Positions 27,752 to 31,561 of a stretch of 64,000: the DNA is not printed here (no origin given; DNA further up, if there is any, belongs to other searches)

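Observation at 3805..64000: Candidate new system: a cellulosome-like, plug-and-socket modular protein array in a probable phage genome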

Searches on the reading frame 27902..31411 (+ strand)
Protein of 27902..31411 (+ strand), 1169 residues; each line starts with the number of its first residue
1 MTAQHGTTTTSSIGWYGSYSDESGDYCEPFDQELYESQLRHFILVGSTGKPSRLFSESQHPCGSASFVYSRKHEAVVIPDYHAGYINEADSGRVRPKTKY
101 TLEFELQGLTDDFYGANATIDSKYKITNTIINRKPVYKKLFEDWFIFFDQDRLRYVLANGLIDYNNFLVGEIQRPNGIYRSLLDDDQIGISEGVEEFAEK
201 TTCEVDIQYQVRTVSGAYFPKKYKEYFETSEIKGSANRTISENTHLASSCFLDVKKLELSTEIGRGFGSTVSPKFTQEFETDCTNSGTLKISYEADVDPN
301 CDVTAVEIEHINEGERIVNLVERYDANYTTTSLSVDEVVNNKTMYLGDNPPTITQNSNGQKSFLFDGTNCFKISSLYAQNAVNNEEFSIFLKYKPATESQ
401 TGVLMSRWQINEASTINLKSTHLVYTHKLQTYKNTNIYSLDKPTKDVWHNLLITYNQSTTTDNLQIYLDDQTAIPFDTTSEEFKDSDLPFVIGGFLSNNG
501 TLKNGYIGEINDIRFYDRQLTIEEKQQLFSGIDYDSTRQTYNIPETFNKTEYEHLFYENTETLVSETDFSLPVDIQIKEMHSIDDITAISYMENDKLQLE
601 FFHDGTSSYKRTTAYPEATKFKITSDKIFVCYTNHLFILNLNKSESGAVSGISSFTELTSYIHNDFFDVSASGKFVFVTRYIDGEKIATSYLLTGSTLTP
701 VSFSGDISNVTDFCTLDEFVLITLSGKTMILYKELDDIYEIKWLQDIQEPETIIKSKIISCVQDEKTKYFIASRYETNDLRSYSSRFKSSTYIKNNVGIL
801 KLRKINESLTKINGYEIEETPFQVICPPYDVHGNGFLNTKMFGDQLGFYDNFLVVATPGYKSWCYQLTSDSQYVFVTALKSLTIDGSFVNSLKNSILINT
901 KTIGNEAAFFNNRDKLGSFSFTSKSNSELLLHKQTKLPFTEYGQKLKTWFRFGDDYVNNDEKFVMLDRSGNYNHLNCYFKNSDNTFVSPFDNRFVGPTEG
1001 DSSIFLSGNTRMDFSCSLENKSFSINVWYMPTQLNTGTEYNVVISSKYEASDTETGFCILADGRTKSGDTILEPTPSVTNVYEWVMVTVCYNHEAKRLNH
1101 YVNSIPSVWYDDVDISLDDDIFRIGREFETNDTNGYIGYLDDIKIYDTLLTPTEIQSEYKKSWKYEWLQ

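Call 6: search_protein_families(library=pfam, proteins=[window:27902-31411:+], max_evalue=0.01)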
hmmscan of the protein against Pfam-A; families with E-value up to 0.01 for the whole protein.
window:27902-31411:+ (1169 aa): 2 families
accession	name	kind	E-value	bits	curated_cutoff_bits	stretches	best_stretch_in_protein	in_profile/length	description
PF13385.13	Laminin_G_3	-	4e-17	63.2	27.6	2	1017-1156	13-151/151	Concanavalin A-like lectin/glucanases superfamily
PF02210.31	Laminin_G_2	-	9.1e-08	33.1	22.9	1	397-515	3-123/126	Laminin G domain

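Call 106: search_protein_families(library=phrogs, proteins=[window:27902-31411:+], max_evalue=0.001)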
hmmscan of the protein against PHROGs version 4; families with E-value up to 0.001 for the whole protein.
window:27902-31411:+ (1169 aa): 0 families
